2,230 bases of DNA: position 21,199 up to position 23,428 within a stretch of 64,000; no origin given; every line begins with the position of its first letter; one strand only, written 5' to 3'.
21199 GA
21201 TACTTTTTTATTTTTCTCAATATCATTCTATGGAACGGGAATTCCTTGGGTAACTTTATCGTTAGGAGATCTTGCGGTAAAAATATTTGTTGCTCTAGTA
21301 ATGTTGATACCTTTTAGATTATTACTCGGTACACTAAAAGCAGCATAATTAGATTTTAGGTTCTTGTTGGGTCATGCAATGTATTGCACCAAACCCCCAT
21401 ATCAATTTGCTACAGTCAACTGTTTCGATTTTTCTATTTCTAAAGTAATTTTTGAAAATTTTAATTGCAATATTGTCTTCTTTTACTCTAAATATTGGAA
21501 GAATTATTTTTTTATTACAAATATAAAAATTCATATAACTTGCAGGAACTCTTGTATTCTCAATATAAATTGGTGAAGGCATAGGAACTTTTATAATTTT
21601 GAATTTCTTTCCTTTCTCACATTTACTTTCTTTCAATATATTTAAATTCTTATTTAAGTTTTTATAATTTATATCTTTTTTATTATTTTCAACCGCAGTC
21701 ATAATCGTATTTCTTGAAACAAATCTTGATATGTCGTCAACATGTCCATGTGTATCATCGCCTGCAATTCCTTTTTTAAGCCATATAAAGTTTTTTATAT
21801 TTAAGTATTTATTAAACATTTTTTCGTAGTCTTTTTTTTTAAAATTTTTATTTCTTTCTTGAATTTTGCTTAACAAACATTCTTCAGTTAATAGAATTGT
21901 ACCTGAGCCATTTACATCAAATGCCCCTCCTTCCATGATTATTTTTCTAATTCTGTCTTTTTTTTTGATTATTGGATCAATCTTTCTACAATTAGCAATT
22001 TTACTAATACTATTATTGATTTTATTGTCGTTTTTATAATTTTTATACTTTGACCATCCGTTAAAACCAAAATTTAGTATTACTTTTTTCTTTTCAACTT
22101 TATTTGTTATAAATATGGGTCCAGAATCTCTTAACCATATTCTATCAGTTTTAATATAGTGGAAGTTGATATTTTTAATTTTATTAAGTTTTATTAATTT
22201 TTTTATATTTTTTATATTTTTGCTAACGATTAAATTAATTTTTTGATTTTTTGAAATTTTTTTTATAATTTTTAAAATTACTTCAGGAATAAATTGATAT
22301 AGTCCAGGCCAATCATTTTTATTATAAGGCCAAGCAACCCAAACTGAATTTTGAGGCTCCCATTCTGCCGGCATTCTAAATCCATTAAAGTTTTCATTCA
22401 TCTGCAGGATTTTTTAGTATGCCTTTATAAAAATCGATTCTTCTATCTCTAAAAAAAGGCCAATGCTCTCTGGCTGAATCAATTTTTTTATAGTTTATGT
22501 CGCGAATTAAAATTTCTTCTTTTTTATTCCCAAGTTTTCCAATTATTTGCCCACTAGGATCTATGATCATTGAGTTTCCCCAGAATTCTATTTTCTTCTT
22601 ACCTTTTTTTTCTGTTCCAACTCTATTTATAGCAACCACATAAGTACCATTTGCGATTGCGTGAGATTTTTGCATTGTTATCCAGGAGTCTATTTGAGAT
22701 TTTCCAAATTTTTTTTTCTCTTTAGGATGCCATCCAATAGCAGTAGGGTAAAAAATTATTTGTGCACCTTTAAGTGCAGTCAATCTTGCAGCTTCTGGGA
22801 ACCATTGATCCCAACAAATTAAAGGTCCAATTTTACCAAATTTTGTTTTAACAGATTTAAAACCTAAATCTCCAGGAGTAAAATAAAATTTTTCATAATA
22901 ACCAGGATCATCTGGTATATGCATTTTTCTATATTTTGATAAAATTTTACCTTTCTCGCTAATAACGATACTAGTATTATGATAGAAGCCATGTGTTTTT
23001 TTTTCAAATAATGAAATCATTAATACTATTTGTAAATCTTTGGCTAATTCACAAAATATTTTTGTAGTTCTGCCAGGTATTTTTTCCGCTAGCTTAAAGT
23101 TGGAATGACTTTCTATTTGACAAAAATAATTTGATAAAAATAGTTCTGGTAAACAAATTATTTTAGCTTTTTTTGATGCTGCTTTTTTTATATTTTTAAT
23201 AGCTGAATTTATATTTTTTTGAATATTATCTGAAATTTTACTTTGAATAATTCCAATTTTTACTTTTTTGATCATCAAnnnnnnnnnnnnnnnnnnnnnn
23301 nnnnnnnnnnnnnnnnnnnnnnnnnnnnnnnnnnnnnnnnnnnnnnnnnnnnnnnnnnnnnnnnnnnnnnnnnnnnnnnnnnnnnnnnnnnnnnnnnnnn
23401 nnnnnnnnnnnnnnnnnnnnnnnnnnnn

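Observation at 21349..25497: Four-gene polyamine operon suggesting a variant agmatine route to homospermidine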

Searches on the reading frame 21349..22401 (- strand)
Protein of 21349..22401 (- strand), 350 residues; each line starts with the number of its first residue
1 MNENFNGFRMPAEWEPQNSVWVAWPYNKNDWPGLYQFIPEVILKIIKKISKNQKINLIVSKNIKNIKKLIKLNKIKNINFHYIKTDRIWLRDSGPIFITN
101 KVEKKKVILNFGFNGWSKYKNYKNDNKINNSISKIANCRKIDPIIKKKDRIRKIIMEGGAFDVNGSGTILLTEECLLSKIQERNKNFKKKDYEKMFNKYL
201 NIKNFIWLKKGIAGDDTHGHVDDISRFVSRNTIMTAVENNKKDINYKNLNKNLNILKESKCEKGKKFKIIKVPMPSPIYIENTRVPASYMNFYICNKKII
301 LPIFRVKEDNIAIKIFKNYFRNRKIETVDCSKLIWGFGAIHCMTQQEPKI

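Call 3: search_protein_families(library=pfam, proteins=[window:21349-22401:-])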
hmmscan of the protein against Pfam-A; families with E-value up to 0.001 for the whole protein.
window:21349-22401:- (350 aa): 1 family
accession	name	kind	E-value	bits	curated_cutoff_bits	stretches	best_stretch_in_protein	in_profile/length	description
PF04371.20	PAD_porph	-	1.8e-107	359.8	25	1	9-348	1-321/321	Porphyromonas-type peptidyl-arginine deiminase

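Call 4: search_protein_families(library=ncbifam, proteins=[window:21349-22401:-])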
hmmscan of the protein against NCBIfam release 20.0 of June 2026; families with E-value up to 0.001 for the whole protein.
window:21349-22401:- (350 aa): 2 families
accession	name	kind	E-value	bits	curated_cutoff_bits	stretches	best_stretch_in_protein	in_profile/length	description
NF010070.0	PRK13551.1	subfamily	5.8e-79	265.5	483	1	6-349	11-363/365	agmatine deiminase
TIGR03380.1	agmatine_aguA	equivalog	2.7e-73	247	381.8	2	6-281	6-271/357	agmatine deiminase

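Call 41: search_solved_structures(query=window:21349-22401:-, show_alignments=3)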
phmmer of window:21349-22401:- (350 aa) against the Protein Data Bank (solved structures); distinct sequences matched with E-value up to 0.001: 11.
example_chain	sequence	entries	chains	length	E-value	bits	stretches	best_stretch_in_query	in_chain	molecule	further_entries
1xkn_A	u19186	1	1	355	1.3e-82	281.1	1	8-349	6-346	putative peptidyl-arginine deiminase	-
1vkp_A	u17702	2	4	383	1.6e-48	168.9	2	6-281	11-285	AGMATINE IMINOHYDROLASE | Agmatine deiminase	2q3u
3h7c_X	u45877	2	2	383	1.6e-48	168.9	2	6-281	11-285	Agmatine deiminase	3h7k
6nib_A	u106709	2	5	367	7e-48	166.9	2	4-283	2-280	Porphyromonas-type peptidyl-arginine deiminase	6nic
2cmu_A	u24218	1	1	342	4.9e-46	160.8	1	9-346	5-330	PUTATIVE PEPTIDYL-ARGININE DEIMINASE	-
3hvm_A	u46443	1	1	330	5.8e-46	160.6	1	9-346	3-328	AGMATINE DEIMINASE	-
2jer_A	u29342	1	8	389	1.8e-45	158.9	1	6-349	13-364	AGMATINE DEIMINASE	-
6b10_A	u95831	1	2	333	3e-45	158.2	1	11-346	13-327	Putative peptidyl-arginine deiminase family protein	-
1zbr_A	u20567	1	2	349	4.4e-45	157.7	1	12-349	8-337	conserved hypothetical protein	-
6b2w_A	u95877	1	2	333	7e-44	153.7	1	11-346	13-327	Putative peptidyl-arginine deiminase family protein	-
2ewo_A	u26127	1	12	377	7.2e-44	153.7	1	6-348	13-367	Putative agmatine deiminase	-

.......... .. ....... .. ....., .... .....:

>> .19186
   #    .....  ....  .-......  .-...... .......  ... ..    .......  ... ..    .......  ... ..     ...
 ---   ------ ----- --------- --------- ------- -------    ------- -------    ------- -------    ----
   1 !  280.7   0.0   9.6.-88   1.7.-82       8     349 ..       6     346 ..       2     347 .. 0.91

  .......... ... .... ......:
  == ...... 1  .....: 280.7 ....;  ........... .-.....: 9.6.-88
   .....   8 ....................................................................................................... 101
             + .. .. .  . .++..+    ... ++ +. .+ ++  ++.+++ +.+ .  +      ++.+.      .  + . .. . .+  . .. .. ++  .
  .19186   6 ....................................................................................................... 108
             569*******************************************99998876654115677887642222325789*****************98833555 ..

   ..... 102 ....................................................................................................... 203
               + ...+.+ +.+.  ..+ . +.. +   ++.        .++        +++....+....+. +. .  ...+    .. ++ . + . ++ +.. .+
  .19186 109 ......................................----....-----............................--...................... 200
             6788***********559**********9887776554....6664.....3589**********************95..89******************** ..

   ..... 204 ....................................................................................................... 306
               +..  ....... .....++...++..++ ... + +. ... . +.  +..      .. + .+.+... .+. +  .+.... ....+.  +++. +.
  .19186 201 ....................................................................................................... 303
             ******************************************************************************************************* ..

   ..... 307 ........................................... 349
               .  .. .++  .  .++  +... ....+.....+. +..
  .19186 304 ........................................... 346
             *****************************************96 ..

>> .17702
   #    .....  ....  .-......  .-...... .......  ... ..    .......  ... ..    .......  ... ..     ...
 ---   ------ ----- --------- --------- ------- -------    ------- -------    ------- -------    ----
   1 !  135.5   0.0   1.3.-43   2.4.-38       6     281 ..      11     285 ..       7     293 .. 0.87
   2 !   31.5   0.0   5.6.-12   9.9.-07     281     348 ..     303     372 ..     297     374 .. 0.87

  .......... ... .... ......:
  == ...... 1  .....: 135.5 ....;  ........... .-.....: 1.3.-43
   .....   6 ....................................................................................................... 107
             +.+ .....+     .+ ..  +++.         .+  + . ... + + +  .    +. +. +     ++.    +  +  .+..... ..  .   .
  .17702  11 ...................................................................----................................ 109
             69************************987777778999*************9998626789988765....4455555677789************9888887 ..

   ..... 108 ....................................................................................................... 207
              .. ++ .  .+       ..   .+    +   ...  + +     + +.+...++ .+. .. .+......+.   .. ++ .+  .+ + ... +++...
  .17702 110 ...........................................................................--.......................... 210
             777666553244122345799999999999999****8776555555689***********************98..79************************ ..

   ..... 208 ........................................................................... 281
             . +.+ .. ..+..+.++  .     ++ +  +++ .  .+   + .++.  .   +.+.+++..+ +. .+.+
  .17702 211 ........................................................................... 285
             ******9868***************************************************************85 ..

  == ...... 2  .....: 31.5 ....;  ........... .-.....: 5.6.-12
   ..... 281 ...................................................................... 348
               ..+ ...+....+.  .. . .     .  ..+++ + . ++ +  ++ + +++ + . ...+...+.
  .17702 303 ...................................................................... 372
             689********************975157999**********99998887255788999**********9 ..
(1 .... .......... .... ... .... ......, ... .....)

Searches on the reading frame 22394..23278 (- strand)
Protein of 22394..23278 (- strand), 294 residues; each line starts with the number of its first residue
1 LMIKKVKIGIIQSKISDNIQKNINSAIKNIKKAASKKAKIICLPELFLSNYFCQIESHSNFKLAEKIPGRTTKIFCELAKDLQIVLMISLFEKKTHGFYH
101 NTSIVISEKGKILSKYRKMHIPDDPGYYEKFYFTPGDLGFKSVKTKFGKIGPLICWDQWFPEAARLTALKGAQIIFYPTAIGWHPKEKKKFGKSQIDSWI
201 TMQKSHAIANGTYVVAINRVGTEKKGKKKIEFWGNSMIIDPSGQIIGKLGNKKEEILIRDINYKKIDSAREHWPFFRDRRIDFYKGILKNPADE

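Call 3: search_protein_families(library=pfam, proteins=[window:22394-23278:-])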
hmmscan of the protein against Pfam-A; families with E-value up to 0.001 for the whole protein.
window:22394-23278:- (294 aa): 1 family
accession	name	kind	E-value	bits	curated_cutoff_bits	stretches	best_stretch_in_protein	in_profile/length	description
PF00795.27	CN_hydrolase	-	3.6e-63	213.7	23.2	1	8-270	2-255/256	Carbon-nitrogen hydrolase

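Call 4: search_protein_families(library=ncbifam, proteins=[window:22394-23278:-])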
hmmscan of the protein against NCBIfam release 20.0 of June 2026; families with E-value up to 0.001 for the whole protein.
window:22394-23278:- (294 aa): 11 families
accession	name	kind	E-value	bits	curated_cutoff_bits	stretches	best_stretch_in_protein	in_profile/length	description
TIGR03381.1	agmatine_aguB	equivalog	4.6e-90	301.7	410.25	1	6-286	1-278/279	N-carbamoylputrescine amidase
NF040852.1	nitrile_Arch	equivalog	1.1e-40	139.4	500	1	18-285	14-261/262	nitrilase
NF033621.1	de_GSH_amidase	exception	1e-31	110.3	355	1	9-281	3-255/260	deaminated glutathione amidase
NF009803.0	PRK13287.1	equivalog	5.6e-26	91.1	406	1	7-274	20-270/333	formamidase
NF010588.0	PRK13981.1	equivalog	3e-23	82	479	1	6-266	7-249/546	NAD+ synthase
NF009802.0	PRK13286.1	equivalog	4.3e-21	75.2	427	1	14-273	30-270/345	aliphatic amidase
TIGR04048.1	nitrile_sll0784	equivalog_domain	3.1e-19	69.1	502.6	1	17-266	15-272/301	Nit6803 family nitrilase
NF043013.1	DeGluthAmidYersProt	equivalog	3.1e-16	59.3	500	1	4-280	2-269/278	deaminated glutathione amidase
TIGR00546.1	lnt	equivalog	9.7e-15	54.6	132.9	2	139-190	307-359/395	apolipoprotein N-acyltransferase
NF002730.0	PRK02628.1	equivalog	1.2e-12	46.8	473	1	6-138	15-142/677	NAD(+) synthase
NF007757.0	PRK10438.1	equivalog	1.8e-12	47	249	1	32-278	29-249/256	amidohydrolase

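Call 42: search_solved_structures(query=window:22394-23278:-, show_alignments=2)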
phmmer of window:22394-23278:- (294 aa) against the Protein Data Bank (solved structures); distinct sequences matched with E-value up to 0.001: 60.
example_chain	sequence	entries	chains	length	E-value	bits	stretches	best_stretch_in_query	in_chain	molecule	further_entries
6mg6_A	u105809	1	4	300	6.5e-80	271.5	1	8-289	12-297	Carbon-nitrogen hydrolase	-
5h8i_A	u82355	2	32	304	6.3e-71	242.1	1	4-288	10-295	N-carbamoylputrescine amidohydrolase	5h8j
5h8k_A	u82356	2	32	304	1.6e-69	237.5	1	4-288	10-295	N-carbamoylputrescine amidohydrolase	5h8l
1j31_A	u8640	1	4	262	2.7e-38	134.9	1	6-284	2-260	Hypothetical protein PH0642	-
7ovg_A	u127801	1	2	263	4.2e-37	131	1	6-284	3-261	CN hydrolase domain-containing protein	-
6ypa_A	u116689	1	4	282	4.8e-37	130.8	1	6-284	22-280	CN hydrolase domain-containing protein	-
3ivz_A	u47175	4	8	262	4.4e-36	127.7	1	19-284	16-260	Nitrilase | Beta ureidopropionase (Beta-alanine synthase)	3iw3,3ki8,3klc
2w1v_A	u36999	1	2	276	5.3e-34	120.8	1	7-288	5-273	NITRILASE HOMOLOG 2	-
1f89_A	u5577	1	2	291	1.5e-30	109.5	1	3-286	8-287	32.5 KDA PROTEIN YLR351C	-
2vhh_A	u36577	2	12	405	2.4e-29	105.5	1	24-290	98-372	CG3027-PA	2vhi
1erz_A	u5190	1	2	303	3.2e-25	92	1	28-287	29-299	N-CARBAMYL-D-AMINO ACID AMIDOHYDROLASE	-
8hpc_A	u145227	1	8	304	5.7e-24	87.9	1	28-287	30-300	N-carbamoyl-D-amino acid hydrolase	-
1fo6_A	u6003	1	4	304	1.1e-23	87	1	27-287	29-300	N-CARBAMoYL-D-AMINO-ACID AMIDOHYDROLASE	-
2ggk_A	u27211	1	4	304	1.2e-23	86.8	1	27-286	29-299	N-carbamoyl-D-amino acid amidohydrolase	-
2ggl_A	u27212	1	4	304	2e-23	86.1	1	27-287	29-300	N-carbamoyl-D-amino acid amidohydrolase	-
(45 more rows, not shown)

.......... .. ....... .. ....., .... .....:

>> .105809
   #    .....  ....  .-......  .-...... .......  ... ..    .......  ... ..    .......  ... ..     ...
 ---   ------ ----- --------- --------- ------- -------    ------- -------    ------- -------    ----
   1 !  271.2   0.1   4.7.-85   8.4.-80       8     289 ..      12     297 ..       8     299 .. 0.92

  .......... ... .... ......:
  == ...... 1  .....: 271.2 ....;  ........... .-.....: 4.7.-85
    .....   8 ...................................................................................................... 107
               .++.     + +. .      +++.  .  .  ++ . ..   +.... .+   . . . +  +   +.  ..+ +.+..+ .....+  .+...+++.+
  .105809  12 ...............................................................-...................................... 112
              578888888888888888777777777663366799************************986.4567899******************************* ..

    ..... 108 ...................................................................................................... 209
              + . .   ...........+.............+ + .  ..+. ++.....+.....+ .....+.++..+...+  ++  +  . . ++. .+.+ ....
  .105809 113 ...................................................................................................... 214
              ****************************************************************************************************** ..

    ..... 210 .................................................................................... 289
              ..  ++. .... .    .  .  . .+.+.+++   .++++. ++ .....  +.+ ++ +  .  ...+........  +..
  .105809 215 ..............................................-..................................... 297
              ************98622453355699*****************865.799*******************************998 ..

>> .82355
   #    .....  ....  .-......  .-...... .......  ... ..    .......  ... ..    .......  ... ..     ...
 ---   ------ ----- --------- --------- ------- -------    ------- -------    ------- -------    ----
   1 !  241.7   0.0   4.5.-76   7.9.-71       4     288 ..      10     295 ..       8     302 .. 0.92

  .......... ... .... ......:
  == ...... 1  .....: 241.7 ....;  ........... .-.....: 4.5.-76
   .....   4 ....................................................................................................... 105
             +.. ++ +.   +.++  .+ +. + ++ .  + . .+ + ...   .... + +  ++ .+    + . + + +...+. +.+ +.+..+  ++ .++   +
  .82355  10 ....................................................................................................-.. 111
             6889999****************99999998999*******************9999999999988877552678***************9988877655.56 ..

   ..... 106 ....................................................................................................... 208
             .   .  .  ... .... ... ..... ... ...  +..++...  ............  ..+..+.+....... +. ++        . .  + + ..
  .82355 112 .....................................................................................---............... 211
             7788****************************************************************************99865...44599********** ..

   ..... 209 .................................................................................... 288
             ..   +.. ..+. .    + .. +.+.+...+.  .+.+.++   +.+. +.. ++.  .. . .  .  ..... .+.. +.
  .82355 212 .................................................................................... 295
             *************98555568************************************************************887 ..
